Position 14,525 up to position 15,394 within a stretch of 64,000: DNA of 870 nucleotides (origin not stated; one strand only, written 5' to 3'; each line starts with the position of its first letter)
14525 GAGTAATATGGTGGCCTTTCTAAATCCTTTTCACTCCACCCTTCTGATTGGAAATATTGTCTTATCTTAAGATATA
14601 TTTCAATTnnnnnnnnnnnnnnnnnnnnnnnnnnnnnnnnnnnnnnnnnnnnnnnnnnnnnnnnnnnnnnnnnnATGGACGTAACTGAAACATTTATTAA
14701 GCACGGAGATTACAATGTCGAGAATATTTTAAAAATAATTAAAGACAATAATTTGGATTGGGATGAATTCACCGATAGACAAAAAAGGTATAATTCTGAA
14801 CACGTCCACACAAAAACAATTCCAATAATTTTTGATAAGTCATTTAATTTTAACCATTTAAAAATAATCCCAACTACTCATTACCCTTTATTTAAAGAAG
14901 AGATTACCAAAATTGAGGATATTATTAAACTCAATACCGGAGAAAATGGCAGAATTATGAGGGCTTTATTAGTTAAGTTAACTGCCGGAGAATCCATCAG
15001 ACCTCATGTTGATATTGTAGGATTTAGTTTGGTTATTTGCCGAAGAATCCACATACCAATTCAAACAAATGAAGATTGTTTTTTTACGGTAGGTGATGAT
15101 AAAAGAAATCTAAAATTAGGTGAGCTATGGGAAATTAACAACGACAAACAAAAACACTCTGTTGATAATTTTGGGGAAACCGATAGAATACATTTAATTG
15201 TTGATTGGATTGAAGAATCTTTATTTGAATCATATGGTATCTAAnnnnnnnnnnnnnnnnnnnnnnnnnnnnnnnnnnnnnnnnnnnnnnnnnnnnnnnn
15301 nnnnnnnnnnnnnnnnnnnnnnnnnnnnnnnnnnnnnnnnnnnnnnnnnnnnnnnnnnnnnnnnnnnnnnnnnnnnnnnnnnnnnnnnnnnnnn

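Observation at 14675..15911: Overlapping gene pair encoding an AspH-like beta-hydroxylase and a PAPS-type sulfotransferase between structural and Clp genes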

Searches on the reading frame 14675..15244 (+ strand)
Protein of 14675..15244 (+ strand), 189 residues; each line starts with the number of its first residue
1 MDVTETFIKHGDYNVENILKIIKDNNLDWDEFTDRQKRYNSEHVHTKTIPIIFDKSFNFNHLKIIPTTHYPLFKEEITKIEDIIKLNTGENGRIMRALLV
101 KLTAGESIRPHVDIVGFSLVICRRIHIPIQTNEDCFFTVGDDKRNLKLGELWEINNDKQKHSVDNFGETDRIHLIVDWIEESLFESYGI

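Call 3: search_protein_families(library=pfam, proteins=[window:14675-15244:+], max_evalue=1)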
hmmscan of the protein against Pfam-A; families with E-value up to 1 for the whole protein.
window:14675-15244:+ (189 aa): 1 family
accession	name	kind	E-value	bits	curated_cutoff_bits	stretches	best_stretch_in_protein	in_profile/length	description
PF05118.21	Asp_Arg_Hydrox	-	2e-14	54.2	22.6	1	91-179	72-155/157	Aspartyl/Asparaginyl beta-hydroxylase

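Call 4: search_protein_families(library=phrogs, proteins=[window:14675-15244:+], max_evalue=0.01)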
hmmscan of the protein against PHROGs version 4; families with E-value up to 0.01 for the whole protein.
window:14675-15244:+ (189 aa): 1 family
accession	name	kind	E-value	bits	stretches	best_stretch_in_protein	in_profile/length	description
phrog_25472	-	unknown function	6.8e-07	30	1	98-180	138-214/234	-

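Call 5: search_protein_families(library=ncbifam, proteins=[window:14675-15244:+], max_evalue=1)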
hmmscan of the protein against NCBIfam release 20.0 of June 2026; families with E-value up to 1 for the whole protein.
window:14675-15244:+ (189 aa): 1 family
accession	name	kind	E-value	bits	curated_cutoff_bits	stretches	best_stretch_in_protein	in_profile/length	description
TIGR04531.1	nonproteo_OH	subfamily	6.8e-06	25.7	300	1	100-179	95-171/277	putative nonproteinogenic amino acid hydroxylase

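Call 7: search_dna_similar(query=window:14675-15244:+, collection=phages, mode=protein, max_rows=30)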
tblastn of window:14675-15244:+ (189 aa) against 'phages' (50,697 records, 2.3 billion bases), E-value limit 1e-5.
Records with a match: 1; places in all: 1; records where one place covers at least 80% of the query: 0.
Best place of each record, by identity: <60% 1.
By first word of the organism name: Limnohabitans 1.
By host as written in the record: Limnohabitans sp. DCL3 1.
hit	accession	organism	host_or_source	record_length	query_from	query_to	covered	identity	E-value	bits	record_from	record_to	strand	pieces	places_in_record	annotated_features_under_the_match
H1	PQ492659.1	Limnohabitans phage DC33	Limnohabitans sp. DCL3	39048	29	179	80%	30.4%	2e-8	59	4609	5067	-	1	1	hypothetical protein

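Call 13: find_homologous_proteins(query=window:14675-15244:+)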
Query window:14675-15244:+ (189 aa): 169 proteins with E <= 0.001 among 218 candidates; the best 120 are listed.
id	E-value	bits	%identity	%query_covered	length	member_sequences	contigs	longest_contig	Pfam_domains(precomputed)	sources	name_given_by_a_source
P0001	1.9e-115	401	94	100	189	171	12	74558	PF05118.22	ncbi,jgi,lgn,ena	jgi:hypothetical protein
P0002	9.4e-111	386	90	100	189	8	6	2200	PF05118.22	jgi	jgi:hypothetical protein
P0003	9.3e-109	380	91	100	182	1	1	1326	PF05118.22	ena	-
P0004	9.8e-109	379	85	100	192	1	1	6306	PF05118.22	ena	-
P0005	9.8e-105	366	84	100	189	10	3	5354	PF05118.22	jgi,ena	jgi:hypothetical protein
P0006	1.4e-101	356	82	99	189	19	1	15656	PF05118.22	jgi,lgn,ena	jgi:hypothetical protein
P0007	1.7e-100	353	80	100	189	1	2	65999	PF05118.22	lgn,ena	-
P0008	3.5e-100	352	81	99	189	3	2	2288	PF05118.22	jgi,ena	jgi:hypothetical protein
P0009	4.4e-100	351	81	99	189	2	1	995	PF05118.22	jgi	-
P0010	8.3e-100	350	82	99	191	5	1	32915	PF05118.22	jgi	jgi:hypothetical protein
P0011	9.2e-100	350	80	100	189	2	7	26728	PF05118.22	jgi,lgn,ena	jgi:aspartyl/asparaginyl beta-hydroxylase (cupin superfamily)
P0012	1.1e-98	347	81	99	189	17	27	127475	PF05118.22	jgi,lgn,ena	jgi:hypothetical protein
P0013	1.1e-98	347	80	99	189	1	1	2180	PF05118.22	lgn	-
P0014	1.2e-98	347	80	99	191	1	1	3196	PF05118.22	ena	-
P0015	1.4e-98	346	83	94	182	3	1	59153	PF05118.22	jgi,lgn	-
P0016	1.5e-98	346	80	99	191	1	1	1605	PF05118.22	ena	-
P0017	3.0e-98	345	79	99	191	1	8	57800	PF05118.22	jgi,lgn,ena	jgi:hypothetical protein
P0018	3.1e-98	345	81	99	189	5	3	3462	PF05118.22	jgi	jgi:aspartyl/asparaginyl beta-hydroxylase (cupin superfamily)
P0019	5.6e-98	344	80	99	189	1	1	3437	PF05118.22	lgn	-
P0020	6.5e-98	344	79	99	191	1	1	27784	PF05118.22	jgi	-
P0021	7.3e-98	344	81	99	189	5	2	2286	PF05118.22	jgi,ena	jgi:hypothetical protein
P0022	1.0e-97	344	79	99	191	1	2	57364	PF05118.22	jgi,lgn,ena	jgi:hypothetical protein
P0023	1.2e-97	343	81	99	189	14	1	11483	PF05118.22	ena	-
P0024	1.7e-97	343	81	99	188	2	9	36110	PF05118.22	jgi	jgi:aspartyl/asparaginyl beta-hydroxylase (cupin superfamily)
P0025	1.9e-97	343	79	99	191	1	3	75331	PF05118.22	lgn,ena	-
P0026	2.2e-97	342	80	99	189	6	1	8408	PF05118.22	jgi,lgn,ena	jgi:hypothetical protein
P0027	2.5e-97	342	82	99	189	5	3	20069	PF05118.22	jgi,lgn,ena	jgi:aspartyl/asparaginyl beta-hydroxylase (cupin superfamily)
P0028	2.5e-97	342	79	99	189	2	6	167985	PF05118.22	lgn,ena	-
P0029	5.9e-97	341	79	99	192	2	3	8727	PF05118.22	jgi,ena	jgi:hypothetical protein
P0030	6.6e-97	341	81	99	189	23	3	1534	PF05118.22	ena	-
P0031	9.9e-97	340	79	99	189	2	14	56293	PF05118.22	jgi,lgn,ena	jgi:hypothetical protein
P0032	1.5e-96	340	79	99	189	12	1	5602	PF05118.22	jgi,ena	jgi:aspartyl/asparaginyl beta-hydroxylase (cupin superfamily)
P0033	5.1e-96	338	78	99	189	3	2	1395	PF05118.22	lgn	-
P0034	6.4e-96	338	76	99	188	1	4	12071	PF05118.22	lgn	-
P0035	1.4e-95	337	78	100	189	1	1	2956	PF05118.22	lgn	-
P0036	1.5e-95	337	79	99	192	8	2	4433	PF05118.22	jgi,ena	jgi:hypothetical protein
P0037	1.6e-95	336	80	99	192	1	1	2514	PF05118.22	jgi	-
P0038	1.9e-95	336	77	100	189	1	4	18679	PF05118.22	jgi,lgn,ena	jgi:hypothetical protein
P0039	2.6e-95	336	76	99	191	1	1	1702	PF05118.22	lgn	-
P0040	6.9e-94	331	74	99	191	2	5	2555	PF05118.22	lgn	-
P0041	1.3e-93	330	76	100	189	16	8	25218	PF05118.22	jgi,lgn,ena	jgi:hypothetical protein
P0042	3.1e-93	329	78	99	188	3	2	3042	PF05118.22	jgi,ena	jgi:hypothetical protein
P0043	5.2e-93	328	75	99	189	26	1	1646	PF05118.22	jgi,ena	jgi:hypothetical protein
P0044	2.2e-92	326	77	99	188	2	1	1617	PF05118.22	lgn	-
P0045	4.3e-92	325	77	99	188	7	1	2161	PF05118.22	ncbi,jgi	jgi:hypothetical protein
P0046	4.6e-92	325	75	100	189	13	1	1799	PF05118.22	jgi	-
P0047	5.2e-91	322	74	100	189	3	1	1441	PF05118.22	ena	-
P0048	6.4e-91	321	75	99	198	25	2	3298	PF05118.22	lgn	-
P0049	3.1e-89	316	73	98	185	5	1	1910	PF05118.22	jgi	jgi:hypothetical protein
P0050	1.7e-88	313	72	99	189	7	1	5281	PF05118.22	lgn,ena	-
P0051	1.2e-87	311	73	98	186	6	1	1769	PF05118.22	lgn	-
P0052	1.4e-87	310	71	100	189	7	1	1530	PF05118.22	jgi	jgi:hypothetical protein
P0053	2.1e-87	310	72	98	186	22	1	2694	PF05118.22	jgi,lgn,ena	jgi:hypothetical protein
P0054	4.3e-87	309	72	99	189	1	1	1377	PF05118.22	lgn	-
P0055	3.7e-86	306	70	99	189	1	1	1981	PF05118.22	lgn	-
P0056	4.1e-86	306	75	99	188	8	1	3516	PF05118.22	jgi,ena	jgi:hypothetical protein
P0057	4.4e-86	306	71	99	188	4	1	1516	PF05118.22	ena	-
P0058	1.2e-85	304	71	99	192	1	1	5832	PF05118.22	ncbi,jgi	jgi:hypothetical protein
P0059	1.2e-85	304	70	99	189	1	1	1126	PF05118.22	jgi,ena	-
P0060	1.7e-85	304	67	100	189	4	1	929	PF05118.22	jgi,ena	-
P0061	4.6e-85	302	71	98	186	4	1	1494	PF05118.22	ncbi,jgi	jgi:hypothetical protein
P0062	3.6e-84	299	68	99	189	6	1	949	PF05118.22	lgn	-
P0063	1.3e-83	298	68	98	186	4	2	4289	PF05118.22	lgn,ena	-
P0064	1.1e-81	291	66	100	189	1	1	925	PF05118.22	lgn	-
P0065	3.5e-81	290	71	99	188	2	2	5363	PF05118.22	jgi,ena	jgi:hypothetical protein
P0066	5.5e-81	289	68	100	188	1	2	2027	PF05118.22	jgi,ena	jgi:hypothetical protein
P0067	1.4e-80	288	70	99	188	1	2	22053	PF05118.22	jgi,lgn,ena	-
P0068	1.7e-80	287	70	98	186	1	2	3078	PF05118.22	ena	-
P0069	2.2e-79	284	66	98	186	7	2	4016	PF05118.22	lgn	-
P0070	5.0e-79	283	69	99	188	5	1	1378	PF05118.22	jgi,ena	-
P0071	1.2e-78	281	69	98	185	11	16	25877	PF05118.22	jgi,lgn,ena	jgi:hypothetical protein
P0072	1.3e-78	281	65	99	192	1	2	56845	PF05118.22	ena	-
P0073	1.7e-77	278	72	95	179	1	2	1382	PF05118.22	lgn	-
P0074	4.8e-77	276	71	96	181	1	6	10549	PF05118.22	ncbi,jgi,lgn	jgi:hypothetical protein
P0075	2.8e-76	274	66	98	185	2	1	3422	PF05118.22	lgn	-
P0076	7.3e-76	272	65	98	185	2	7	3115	PF05118.22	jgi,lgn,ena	-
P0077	2.3e-75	271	67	98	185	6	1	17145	PF05118.22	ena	-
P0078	5.4e-75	269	68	98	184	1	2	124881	PF05118.22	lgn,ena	-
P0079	8.0e-75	269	66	98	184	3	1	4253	PF05118.22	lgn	-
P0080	2.1e-74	267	69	98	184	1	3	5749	PF05118.22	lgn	-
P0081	9.1e-74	265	68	100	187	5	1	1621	PF05118.22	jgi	jgi:hypothetical protein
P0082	2.6e-72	261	64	100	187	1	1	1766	PF05118.22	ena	-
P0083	4.3e-72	260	63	95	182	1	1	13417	PF05118.22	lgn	-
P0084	4.6e-72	260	67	98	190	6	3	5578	PF05118.22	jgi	-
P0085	9.5e-72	259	66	95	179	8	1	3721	PF05118.22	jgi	jgi:hypothetical protein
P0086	1.0e-71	259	66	98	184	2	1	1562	PF05118.22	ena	-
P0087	4.8e-71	257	66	98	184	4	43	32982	PF05118.22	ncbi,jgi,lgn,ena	jgi:hypothetical protein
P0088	2.0e-70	254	65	98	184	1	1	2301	PF05118.22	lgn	-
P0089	2.0e-70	254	65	98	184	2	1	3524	PF05118.22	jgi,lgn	jgi:hypothetical protein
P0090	2.7e-70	254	66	98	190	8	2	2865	PF05118.22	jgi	jgi:hypothetical protein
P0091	8.7e-70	252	65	98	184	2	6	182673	PF05118.22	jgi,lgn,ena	-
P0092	3.1e-69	251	65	98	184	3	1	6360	PF05118.22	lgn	-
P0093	8.1e-69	249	64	97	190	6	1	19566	PF05118.22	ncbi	-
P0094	7.8e-68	246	62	98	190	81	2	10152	PF05118.22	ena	-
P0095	2.2e-67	245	62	97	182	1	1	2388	PF05118.22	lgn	-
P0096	8.5e-65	236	81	67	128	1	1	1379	PF05118.22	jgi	jgi:hypothetical protein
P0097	1.3e-64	236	63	96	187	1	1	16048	PF05118.22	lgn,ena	-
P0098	4.6e-64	234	59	98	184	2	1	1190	PF05118.22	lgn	-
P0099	8.4e-64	233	60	98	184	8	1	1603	PF05118.22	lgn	-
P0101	4.5e-62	227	59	98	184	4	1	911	PF05118.22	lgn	-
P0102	3.4e-57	211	75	64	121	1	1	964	PF05118.22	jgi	jgi:hypothetical protein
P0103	1.7e-56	209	80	61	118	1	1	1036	PF05118.22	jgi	jgi:hypothetical protein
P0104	2.5e-55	205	57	96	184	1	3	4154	PF05118.22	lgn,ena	-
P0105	3.3e-55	205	55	99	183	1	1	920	PF05118.22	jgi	-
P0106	1.6e-54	203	54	98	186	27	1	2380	PF05118.22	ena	-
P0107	5.1e-54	201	56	97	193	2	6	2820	PF05118.22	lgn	-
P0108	7.4e-51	191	82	54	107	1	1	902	PF05118.22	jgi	jgi:hypothetical protein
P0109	1.7e-50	190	53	94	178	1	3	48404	PF05118.22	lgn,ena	-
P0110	1.7e-50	190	53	93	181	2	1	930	PF05118.22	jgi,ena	jgi:quercetin dioxygenase-like cupin family protein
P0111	6.4e-50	188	48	97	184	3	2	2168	PF05118.22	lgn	-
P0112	9.3e-50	187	51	97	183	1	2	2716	PF05118.22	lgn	-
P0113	1.0e-49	187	56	93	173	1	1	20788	PF05118.22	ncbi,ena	-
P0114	1.1e-49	187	56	93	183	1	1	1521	PF05118.22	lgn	-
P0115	1.6e-49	186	55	95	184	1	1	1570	PF05118.22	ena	-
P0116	1.7e-48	183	55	93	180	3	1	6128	PF05118.22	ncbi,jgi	jgi:hypothetical protein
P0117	2.4e-48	182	52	92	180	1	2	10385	PF05118.22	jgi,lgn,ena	jgi:hypothetical protein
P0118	2.9e-48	182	50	98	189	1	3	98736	PF05118.22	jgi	jgi:hypothetical protein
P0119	4.9e-48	181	52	94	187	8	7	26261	PF05118.22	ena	-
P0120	6.1e-48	181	52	94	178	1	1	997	PF05118.22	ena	-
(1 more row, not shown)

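Call 15: find_encoding_contigs(protein=P0001, flank=6000, max_places=4)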
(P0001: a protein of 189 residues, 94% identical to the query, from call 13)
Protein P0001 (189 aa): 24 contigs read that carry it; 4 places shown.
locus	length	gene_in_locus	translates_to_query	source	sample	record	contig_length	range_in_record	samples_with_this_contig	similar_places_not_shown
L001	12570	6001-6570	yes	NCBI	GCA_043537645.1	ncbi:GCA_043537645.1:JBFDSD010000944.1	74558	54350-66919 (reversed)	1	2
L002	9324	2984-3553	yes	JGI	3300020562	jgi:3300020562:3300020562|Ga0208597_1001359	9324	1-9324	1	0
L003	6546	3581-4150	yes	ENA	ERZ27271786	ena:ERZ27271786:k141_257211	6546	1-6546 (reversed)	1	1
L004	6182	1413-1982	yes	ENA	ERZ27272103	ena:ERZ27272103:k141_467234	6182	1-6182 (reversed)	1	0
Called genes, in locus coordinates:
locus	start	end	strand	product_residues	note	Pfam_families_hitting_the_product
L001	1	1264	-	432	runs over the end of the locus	-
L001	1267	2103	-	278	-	-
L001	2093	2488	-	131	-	-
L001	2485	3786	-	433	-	-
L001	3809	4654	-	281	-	-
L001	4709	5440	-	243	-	-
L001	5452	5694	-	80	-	PF13619:KTSC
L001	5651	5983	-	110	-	-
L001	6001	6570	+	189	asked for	PF05118:Asp_Arg_Hydrox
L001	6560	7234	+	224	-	PF03567:Sulfotransfer_2 (weak)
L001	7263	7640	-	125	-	PF02151:UVR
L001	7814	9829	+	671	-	PF06414:Zeta_toxin (faint), PF00004:AAA, PF17871:AAA_lid_9, PF00158:Sigma54_activat (weak), PF07724:AAA_2, PF00004:AAA, PF07728:AAA_5, PF10431:ClpB_D2-small, +7 more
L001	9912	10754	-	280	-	-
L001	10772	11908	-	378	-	-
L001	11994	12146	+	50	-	-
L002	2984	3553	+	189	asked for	PF05118:Asp_Arg_Hydrox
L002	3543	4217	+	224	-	PF03567:Sulfotransfer_2 (weak)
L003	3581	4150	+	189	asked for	PF05118:Asp_Arg_Hydrox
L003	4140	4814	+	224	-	PF03567:Sulfotransfer_2 (weak)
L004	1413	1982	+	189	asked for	PF05118:Asp_Arg_Hydrox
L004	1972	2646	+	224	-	PF03567:Sulfotransfer_2 (weak)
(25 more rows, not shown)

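Call 16: find_encoding_contigs(protein=P0028, flank=6000, max_places=3)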
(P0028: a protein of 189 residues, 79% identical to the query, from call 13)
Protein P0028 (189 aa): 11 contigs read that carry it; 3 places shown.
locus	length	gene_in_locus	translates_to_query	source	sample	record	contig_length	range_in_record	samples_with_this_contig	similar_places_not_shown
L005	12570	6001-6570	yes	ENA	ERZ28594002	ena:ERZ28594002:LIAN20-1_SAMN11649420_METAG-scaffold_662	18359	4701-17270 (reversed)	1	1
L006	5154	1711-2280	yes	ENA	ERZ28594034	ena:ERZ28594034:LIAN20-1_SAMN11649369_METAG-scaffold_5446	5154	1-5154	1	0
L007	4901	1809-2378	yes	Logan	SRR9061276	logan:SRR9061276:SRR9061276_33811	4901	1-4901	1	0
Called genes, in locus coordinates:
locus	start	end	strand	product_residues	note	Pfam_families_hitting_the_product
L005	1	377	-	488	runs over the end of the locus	?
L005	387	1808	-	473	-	-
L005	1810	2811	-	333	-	-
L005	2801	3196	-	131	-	-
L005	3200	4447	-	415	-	-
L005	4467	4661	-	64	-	-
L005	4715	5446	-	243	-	-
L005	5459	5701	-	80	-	PF13619:KTSC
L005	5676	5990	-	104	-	-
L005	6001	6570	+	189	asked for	PF05118:Asp_Arg_Hydrox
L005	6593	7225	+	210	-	PF03567:Sulfotransfer_2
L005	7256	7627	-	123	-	PF02151:UVR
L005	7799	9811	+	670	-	PF05621:TniB (faint), PF00004:AAA, PF17871:AAA_lid_9, PF00158:Sigma54_activat (weak), PF07724:AAA_2, PF00004:AAA, PF07728:AAA_5, PF10431:ClpB_D2-small, +7 more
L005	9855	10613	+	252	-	-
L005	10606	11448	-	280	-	-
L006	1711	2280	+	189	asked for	PF05118:Asp_Arg_Hydrox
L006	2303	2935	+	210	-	PF03567:Sulfotransfer_2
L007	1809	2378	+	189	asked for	PF05118:Asp_Arg_Hydrox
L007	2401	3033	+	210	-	PF03567:Sulfotransfer_2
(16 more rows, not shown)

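Call 17: find_encoding_contigs(protein=P0091, flank=6000, max_places=3)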
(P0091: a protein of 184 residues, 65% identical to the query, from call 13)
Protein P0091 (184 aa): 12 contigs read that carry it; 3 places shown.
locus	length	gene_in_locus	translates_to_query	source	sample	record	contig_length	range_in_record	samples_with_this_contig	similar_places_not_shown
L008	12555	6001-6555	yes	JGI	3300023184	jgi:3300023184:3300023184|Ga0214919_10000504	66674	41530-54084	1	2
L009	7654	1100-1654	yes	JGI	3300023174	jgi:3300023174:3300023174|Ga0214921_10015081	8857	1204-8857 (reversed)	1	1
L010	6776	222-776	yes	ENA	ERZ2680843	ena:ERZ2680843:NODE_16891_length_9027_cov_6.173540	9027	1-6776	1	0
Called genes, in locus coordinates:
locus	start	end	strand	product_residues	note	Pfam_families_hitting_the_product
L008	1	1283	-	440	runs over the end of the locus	-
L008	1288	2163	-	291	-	-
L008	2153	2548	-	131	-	-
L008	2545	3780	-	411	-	-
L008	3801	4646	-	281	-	-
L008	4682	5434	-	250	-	-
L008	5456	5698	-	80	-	PF13619:KTSC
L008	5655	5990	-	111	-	-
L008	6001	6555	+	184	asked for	PF05118:Asp_Arg_Hydrox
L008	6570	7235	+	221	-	PF03567:Sulfotransfer_2 (weak)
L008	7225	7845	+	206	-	PF00149:Metallophos, PF12850:Metallophos_2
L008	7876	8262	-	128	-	PF00011:HSP20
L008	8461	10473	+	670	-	PF05621:TniB (faint), PF00004:AAA, PF17871:AAA_lid_9, PF00158:Sigma54_activat (weak), PF07724:AAA_2, PF00004:AAA, PF07728:AAA_5, PF10431:ClpB_D2-small, +8 more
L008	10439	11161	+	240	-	-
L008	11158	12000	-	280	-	PF01546:Peptidase_M20 (faint)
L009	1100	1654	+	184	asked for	PF05118:Asp_Arg_Hydrox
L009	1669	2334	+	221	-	PF03567:Sulfotransfer_2 (weak)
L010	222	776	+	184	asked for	PF05118:Asp_Arg_Hydrox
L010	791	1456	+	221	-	PF03567:Sulfotransfer_2 (weak)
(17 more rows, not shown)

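Call 23: search_solved_structures(query=A1, max_evalue=1, show_alignments=2)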
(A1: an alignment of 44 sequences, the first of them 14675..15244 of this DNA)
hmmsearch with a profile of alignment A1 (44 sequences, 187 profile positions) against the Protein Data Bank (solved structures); distinct sequences matched with E-value up to 1: 4.
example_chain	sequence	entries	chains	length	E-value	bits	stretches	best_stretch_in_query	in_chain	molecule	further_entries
4p7w_A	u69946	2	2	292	2.2e-08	37.2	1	79-183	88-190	L-proline cis-4-hydroxylase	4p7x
7v4f_B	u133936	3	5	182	0.08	15.8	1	120-173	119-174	Beta-hydroxylase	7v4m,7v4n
7v4p_A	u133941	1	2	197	0.087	15.7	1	120-173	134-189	Beta-hydroxylase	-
1e5r_A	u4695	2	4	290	0.25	14.3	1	122-178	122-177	PROLINE OXIDASE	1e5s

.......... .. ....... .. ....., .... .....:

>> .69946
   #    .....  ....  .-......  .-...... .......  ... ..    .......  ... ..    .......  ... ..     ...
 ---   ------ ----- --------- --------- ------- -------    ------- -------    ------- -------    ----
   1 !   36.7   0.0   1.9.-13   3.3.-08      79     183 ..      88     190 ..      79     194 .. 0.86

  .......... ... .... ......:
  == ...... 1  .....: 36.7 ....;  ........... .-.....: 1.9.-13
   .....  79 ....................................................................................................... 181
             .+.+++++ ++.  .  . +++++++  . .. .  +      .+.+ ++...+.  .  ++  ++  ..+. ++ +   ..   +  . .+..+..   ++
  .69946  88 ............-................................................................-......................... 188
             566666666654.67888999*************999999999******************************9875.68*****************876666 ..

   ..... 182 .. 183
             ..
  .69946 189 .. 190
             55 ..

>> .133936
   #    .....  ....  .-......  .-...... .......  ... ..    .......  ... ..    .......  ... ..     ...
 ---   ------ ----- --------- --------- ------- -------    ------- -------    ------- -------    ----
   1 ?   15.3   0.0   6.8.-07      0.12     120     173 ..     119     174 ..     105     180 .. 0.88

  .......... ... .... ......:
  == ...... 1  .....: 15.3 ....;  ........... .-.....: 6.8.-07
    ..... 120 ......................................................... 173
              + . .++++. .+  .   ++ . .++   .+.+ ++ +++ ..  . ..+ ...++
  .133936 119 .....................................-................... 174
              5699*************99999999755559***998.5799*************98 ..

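Call 27: predict_structure(alignment_id=A1)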
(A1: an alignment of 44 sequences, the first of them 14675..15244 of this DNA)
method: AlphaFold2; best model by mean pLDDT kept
length: 189 residues; sequences in the alignment: 44
mean_pLDDT: 93.6   pTM: 0.90
mean pLDDT of the five models: 93.6, 93.1, 92.2, 92.0, 91.3
residues with pLDDT >= 90: 153; 70-90: 34; 50-70: 2; < 50: 0
segments of 3 or more residues with pLDDT < 50: none
pLDDT, mean of each block of 10 residues (from residue 1): 92 97 96 88 91 93 95 98 97 97 96 86 96 97 97 93 96 97 74
secondary structure, 60 per line:
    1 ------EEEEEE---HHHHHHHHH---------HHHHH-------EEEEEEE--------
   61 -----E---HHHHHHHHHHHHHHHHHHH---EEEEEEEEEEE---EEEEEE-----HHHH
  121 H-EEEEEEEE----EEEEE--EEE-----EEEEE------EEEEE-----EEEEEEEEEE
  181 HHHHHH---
elements in order: E7-12 H16-24 H34-38 E46-52 H70-88 E92-102 E106-111 H117-121 E123-130 E135-139 E142-144 E150-154 E161-165 E171-180 H181-186
